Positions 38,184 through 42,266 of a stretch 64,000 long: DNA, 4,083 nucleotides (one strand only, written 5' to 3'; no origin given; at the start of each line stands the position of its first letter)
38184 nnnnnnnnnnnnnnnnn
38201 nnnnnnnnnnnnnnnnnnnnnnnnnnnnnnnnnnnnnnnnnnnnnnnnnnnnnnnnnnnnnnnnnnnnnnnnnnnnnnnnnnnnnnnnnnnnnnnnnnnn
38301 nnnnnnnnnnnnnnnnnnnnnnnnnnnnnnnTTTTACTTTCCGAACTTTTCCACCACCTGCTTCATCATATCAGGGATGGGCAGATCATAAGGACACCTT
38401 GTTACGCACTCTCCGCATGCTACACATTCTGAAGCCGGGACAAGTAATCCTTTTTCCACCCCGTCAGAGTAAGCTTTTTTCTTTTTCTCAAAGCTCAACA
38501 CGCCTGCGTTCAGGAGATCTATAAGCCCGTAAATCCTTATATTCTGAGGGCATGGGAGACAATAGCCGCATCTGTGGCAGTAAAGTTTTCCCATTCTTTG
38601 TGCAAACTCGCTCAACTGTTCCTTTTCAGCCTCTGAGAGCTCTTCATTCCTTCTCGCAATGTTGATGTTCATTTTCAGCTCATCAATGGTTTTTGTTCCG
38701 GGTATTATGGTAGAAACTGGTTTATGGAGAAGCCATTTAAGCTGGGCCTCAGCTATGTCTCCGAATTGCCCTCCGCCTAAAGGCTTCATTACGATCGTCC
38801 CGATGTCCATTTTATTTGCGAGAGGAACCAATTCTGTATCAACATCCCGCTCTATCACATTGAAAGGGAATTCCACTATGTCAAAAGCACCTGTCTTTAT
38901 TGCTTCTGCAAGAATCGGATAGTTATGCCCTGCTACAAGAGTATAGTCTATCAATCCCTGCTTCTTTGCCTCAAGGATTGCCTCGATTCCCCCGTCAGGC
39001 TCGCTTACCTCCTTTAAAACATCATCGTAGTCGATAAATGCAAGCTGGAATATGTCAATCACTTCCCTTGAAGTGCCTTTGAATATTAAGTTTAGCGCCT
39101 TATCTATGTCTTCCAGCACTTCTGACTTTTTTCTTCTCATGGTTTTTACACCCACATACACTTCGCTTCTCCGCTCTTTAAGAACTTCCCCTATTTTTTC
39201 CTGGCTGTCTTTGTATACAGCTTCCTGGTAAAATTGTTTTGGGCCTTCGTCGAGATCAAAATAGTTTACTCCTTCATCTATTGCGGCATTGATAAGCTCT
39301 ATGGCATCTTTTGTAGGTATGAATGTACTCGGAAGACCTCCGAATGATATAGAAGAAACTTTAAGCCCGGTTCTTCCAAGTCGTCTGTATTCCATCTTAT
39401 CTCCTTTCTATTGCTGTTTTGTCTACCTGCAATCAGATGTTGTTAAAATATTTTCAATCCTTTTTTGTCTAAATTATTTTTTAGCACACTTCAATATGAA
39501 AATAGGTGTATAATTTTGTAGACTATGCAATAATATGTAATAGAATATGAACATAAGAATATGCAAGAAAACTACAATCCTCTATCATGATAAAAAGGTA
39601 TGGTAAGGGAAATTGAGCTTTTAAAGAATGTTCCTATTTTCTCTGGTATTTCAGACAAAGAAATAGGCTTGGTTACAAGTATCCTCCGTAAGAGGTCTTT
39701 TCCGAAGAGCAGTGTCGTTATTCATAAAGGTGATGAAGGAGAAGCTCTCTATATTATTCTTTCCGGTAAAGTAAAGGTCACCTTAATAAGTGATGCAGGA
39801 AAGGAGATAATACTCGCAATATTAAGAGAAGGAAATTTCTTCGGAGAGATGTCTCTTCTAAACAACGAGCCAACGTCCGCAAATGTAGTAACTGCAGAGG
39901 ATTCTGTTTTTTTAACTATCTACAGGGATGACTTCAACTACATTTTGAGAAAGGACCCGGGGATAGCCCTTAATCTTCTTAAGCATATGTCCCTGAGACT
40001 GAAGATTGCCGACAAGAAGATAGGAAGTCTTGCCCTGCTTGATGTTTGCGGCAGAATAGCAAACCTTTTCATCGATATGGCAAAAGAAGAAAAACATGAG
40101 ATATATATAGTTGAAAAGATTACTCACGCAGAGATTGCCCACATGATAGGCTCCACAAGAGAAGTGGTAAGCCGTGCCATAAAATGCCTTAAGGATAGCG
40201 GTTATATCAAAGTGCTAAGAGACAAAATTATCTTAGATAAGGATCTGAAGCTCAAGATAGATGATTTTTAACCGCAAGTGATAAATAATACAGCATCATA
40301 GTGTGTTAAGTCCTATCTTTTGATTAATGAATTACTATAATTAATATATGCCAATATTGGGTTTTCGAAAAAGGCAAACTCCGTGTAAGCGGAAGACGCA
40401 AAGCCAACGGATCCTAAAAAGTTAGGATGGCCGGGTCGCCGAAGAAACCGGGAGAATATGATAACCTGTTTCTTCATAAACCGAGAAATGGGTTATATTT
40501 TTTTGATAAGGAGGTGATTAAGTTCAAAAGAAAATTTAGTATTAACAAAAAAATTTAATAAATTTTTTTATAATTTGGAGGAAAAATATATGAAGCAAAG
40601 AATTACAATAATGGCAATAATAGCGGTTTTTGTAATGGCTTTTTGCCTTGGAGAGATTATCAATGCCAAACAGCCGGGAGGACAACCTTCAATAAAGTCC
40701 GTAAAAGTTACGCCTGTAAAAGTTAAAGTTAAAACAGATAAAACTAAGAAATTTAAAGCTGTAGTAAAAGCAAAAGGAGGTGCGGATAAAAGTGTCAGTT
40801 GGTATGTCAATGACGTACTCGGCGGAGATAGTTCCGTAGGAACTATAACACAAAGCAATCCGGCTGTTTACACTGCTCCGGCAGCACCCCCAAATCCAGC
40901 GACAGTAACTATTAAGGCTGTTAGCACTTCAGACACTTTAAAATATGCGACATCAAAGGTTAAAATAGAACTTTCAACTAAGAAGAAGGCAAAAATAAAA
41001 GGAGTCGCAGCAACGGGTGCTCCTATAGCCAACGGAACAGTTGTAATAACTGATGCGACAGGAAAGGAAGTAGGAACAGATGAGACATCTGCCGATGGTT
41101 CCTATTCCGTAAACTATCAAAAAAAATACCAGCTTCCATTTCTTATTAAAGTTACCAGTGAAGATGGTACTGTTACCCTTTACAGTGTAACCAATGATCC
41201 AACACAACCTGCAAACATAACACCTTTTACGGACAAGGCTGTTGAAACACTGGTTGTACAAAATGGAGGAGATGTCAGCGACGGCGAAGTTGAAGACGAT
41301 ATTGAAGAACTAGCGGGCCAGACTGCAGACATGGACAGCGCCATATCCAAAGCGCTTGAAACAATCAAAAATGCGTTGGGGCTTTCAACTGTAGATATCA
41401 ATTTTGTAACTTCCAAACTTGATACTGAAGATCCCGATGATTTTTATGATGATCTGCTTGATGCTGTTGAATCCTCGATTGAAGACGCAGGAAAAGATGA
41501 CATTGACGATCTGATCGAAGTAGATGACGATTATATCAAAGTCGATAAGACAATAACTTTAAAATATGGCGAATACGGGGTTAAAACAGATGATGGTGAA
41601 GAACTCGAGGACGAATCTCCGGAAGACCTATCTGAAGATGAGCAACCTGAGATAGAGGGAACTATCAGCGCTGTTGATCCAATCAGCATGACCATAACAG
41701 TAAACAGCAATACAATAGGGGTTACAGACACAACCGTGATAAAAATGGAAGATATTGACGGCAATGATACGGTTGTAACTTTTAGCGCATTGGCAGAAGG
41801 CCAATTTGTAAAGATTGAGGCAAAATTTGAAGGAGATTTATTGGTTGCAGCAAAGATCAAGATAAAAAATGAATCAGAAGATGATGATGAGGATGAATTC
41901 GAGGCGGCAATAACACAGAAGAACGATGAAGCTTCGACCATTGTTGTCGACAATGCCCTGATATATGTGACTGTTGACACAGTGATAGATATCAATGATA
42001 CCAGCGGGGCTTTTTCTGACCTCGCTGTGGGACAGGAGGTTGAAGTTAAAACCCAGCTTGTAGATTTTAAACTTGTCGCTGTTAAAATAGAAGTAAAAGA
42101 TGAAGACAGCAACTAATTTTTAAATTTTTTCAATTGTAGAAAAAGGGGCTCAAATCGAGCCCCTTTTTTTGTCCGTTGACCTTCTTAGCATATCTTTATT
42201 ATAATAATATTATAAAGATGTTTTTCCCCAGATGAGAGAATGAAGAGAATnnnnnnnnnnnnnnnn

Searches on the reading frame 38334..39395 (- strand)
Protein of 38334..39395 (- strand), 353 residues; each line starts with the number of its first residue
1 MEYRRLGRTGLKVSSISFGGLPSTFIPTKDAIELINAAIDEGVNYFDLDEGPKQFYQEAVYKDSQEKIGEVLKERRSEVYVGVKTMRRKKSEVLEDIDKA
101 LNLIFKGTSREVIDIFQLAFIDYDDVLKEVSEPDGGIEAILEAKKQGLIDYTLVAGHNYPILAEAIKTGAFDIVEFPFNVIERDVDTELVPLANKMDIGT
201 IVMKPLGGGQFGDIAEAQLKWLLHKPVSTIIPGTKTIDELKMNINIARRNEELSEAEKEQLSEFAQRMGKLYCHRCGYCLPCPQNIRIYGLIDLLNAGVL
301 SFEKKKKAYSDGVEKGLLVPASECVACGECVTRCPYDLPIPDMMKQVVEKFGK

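Call 14: search_protein_families(library=pfam, proteins=[window:38334-39395:-], max_evalue=0.00001)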
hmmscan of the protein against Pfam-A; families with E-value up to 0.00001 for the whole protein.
window:38334-39395:- (353 aa): 5 families
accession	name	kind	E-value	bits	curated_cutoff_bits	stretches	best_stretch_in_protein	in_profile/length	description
PF00248.27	Aldo_ket_red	-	2.3e-23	83.1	24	1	24-210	14-196/291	Aldo/keto reductase family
PF13187.11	Fer4_9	-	1e-07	32.3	27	1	272-337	1-50/52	4Fe-4S dicluster domain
PF13237.11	Fer4_10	-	1.2e-06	28.8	25.5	1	272-335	8-53/53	4Fe-4S dicluster domain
PF13183.11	Fer4_8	-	1.9e-06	28.8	27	1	272-337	4-67/68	4Fe-4S dicluster domain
PF13534.11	Fer4_17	-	9.8e-06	26.5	22.2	0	273-338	2-60/61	4Fe-4S dicluster domain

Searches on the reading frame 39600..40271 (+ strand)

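Call 14: search_protein_families(library=pfam, proteins=[window:39600-40271:+], max_evalue=0.00001)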
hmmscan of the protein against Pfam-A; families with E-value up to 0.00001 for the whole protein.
window:39600-40271:+ (223 aa): 2 families
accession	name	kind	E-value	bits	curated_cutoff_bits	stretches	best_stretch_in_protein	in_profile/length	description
PF00027.35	cNMP_binding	-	2.7e-26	91.8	27.5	1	32-119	2-89/89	Cyclic nucleotide-binding domain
PF13545.12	HTH_Crp_2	-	3.1e-13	49.9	27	1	151-213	1-63/70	Crp-like helix-turn-helix domain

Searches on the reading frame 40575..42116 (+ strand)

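Call 14: search_protein_families(library=pfam, proteins=[window:40575-42116:+], max_evalue=0.00001)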
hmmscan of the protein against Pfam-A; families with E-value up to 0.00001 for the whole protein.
window:40575-42116:+ (513 aa): 1 family
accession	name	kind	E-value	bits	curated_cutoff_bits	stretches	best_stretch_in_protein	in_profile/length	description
PF18914.6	DUF5666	-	2.2e-14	53.9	27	2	361-429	1-60/60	Domain of unknown function (DUF5666)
